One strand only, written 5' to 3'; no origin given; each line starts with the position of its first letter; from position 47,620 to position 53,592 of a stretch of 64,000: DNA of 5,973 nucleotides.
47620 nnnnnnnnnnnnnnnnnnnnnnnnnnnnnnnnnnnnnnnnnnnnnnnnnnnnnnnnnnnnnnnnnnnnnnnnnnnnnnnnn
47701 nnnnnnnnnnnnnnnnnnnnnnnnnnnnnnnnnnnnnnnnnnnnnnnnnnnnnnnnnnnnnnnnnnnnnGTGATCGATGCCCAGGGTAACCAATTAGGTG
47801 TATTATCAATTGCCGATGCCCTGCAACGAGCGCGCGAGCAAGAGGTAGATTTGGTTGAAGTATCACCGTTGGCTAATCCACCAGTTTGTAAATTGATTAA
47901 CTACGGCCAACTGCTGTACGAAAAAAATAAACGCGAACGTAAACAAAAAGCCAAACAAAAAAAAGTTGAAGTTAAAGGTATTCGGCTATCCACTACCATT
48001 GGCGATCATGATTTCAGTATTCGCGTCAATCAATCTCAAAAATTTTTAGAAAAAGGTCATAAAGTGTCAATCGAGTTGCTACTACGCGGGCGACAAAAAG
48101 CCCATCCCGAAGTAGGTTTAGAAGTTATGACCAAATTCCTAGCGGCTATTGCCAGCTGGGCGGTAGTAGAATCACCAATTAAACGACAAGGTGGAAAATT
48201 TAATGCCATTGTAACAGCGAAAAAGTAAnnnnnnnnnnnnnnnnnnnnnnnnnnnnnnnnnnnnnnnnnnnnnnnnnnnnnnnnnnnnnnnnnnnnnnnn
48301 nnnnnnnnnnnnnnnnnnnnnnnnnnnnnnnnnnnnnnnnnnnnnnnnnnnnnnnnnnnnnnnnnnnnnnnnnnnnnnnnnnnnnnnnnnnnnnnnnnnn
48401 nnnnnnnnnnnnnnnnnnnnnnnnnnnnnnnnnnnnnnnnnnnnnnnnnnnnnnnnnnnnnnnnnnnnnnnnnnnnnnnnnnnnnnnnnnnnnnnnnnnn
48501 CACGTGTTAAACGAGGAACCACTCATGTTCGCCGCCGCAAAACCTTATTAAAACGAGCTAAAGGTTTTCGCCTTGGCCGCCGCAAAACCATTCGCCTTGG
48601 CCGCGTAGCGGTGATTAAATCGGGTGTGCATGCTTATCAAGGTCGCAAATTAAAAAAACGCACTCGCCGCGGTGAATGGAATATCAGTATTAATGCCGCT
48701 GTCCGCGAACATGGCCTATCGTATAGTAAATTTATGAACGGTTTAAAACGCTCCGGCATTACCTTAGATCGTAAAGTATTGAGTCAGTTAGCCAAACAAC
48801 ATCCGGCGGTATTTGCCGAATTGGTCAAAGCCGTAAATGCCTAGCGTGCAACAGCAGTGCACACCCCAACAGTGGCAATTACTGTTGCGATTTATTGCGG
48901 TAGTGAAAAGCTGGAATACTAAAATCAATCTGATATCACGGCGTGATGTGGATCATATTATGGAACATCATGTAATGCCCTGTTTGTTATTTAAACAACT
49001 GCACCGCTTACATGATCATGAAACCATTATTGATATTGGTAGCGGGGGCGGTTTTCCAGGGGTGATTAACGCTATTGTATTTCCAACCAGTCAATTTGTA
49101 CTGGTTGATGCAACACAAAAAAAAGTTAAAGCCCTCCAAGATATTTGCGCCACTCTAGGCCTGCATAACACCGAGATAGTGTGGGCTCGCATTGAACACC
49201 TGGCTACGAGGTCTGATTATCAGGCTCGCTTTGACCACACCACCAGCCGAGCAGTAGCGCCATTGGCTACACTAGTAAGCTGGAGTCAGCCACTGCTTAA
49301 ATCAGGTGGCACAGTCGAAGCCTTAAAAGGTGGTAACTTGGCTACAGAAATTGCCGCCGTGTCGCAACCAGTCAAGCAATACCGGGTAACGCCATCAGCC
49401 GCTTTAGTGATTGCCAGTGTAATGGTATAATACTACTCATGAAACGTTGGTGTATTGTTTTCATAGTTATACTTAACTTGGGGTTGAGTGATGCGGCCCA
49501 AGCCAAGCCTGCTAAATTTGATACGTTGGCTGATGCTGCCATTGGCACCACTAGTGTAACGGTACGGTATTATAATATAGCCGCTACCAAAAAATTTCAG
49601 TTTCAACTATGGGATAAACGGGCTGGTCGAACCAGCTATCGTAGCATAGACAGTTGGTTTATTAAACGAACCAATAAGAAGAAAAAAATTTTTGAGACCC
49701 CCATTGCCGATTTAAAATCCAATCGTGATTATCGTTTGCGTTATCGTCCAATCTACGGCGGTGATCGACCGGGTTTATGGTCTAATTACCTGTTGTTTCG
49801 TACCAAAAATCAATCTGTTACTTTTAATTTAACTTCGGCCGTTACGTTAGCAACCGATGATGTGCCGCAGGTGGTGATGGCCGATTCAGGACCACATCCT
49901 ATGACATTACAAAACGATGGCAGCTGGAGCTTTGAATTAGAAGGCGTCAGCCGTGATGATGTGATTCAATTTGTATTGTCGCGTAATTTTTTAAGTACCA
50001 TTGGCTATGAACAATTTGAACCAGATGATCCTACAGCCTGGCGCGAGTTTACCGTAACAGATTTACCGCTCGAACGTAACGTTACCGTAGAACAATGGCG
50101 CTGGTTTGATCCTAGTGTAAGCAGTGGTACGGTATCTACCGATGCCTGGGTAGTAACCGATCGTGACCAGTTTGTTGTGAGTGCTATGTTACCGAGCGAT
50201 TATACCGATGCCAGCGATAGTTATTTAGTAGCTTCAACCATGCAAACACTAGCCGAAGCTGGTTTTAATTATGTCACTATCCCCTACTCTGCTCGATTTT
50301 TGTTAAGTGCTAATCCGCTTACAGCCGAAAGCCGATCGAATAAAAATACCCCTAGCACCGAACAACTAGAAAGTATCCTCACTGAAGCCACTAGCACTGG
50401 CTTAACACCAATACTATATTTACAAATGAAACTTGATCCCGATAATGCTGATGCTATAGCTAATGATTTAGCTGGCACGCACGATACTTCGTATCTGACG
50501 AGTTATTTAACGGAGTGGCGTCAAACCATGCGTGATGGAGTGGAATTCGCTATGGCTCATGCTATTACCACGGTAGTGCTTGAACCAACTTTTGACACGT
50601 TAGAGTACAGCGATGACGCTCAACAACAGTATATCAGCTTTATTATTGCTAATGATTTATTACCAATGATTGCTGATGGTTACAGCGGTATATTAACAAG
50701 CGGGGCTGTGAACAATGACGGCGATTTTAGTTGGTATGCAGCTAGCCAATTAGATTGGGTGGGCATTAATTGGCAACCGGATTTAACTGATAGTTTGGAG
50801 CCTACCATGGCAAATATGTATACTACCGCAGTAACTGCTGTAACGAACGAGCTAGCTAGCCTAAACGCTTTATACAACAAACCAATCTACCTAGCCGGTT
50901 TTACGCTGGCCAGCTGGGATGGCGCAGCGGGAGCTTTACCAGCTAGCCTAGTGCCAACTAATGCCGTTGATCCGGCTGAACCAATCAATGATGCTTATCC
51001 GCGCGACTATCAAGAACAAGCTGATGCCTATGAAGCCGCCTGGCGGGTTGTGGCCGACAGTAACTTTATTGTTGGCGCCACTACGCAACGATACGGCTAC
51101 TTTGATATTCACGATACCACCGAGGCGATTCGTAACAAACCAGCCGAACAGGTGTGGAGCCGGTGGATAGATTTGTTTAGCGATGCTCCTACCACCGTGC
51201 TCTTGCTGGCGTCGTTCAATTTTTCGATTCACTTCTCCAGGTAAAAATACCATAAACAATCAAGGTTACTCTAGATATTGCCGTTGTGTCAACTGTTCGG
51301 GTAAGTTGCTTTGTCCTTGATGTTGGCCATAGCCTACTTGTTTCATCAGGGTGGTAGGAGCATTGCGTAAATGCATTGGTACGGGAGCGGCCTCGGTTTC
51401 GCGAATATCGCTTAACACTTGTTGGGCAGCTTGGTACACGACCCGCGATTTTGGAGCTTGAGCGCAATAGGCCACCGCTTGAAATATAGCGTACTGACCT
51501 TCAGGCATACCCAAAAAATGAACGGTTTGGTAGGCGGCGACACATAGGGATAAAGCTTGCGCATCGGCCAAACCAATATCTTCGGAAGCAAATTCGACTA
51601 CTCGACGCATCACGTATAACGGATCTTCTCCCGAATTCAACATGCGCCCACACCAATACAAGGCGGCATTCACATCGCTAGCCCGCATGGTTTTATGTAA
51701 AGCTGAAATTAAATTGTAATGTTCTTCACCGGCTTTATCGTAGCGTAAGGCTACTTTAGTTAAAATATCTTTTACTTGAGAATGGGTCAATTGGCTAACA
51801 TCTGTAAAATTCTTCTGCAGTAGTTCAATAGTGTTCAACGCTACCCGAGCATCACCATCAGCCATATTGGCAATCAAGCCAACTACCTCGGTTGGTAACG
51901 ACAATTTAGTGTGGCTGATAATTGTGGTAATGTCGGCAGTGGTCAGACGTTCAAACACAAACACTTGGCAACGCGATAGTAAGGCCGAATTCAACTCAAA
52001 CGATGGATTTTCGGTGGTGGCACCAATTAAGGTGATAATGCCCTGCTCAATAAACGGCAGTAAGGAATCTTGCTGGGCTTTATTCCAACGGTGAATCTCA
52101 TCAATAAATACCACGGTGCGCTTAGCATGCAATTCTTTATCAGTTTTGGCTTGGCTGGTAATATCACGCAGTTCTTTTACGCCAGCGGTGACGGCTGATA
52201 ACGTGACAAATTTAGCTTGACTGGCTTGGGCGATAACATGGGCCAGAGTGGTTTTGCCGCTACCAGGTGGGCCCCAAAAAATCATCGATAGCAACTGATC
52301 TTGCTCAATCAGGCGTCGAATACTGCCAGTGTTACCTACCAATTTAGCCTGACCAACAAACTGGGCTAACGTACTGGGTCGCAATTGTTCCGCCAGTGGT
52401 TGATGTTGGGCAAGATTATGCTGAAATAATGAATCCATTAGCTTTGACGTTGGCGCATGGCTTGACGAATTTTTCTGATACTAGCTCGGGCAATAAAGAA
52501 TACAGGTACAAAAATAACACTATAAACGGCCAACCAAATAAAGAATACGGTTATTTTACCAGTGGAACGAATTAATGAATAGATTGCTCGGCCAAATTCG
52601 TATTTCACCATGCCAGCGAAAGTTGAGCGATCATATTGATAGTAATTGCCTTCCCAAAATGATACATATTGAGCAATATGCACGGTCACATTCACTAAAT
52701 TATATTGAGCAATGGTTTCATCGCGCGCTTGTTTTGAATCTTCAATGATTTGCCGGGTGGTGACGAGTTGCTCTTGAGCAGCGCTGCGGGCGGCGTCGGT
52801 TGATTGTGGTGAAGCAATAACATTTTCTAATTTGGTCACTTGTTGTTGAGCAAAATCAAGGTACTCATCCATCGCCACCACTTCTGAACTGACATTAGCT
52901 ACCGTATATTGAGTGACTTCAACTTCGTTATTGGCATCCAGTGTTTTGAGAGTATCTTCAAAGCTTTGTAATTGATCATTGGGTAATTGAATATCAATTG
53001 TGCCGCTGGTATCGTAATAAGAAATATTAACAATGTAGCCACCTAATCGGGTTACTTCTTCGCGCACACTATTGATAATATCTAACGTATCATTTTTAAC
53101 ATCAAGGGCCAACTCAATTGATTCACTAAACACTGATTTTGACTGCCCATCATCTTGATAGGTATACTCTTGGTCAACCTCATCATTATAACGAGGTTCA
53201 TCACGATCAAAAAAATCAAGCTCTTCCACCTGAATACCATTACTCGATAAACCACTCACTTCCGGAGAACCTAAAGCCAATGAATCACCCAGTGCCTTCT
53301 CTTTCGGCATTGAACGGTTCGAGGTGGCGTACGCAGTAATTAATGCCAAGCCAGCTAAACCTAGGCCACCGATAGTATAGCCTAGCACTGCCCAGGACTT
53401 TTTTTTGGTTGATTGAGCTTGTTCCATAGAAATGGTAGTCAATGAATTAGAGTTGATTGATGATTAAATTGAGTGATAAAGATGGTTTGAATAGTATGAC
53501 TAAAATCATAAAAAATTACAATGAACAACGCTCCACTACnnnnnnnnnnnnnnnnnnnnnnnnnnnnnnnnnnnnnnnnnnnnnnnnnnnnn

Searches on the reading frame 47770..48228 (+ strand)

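Call 12: search_protein_families(library=pfam, proteins=[window:47770-48228:+], max_evalue=0.0001)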
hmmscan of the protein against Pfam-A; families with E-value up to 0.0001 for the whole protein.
window:47770-48228:+ (152 aa): 2 families
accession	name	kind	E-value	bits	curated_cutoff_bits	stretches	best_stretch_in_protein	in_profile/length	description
PF00707.27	IF3_C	-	3.7e-23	81.7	34.8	1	66-150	1-85/86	Translation initiation factor IF-3, C-terminal domain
PF05198.21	IF3_N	-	4.2e-23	81.7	26.9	1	2-59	13-70/70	Translation initiation factor IF-3, N-terminal domain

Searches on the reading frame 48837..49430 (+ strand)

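Call 12: search_protein_families(library=pfam, proteins=[window:48837-49430:+], max_evalue=0.0001)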
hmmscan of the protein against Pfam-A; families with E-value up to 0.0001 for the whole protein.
window:48837-49430:+ (197 aa): 2 families
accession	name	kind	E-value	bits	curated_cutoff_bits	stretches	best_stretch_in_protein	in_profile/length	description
PF02527.21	GidB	-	1.2e-42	145.8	27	1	14-177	3-161/184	rRNA small subunit methyltransferase G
PF13847.12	Methyltransf_31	-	4.9e-08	33.2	27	1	59-141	2-84/145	Methyltransferase domain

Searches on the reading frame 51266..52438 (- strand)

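Call 12: search_protein_families(library=pfam, proteins=[window:51266-52438:-], max_evalue=0.0001)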
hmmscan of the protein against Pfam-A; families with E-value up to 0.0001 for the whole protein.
window:51266-52438:- (390 aa): 11 families
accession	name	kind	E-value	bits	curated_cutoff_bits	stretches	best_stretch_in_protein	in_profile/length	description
PF12002.13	MgsA_C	-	1.5e-48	165.3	27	1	254-389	2-138/167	MgsA AAA+ ATPase C terminal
PF16193.11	AAA_assoc_2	-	7.2e-23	81.1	34.3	1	177-252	3-81/81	AAA C-terminal domain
PF00004.35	AAA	-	9.1e-19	68.6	21.2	1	52-162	1-128/131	ATPase family associated with various cellular activities (AAA)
PF05496.18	RuvB_N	-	9.2e-15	55.2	27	1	19-138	1-116/159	Holliday junction DNA helicase RuvB P-loop domain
PF07728.20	AAA_5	-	6.9e-08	33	22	1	52-144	2-104/139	AAA domain (dynein-related subfamily)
PF00158.32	Sigma54_activat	-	1e-06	29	20.2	0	104-144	91-131/168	Sigma-54 interaction domain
PF13173.12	AAA_14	-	1.1e-05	25.9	27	1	53-123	6-79/129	AAA domain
PF07724.20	AAA_2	-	3.2e-05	24.5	27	1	48-136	2-105/166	AAA domain (Cdc48 subfamily)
PF13604.12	AAA_30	-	5.4e-05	23.4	27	0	41-151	11-135/191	AAA domain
PF01078.27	Mg_chelatase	-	7.9e-05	22.6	20.3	0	51-70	24-43/207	Magnesium chelatase, subunit ChlI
PF13671.12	AAA_33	-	9.1e-05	23.2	27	0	53-96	3-46/143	AAA domain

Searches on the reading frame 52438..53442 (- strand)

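Call 13: search_protein_families(library=pfam, proteins=[window:52438-53442:-], max_evalue=0.0001)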
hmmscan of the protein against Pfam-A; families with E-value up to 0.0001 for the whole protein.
window:52438-53442:- (334 aa): 1 family
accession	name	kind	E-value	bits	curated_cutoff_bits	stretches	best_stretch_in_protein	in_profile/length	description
PF14257.11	DUF4349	-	6.8e-13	48.9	27.7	1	110-317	8-210/213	Domain of unknown function (DUF4349)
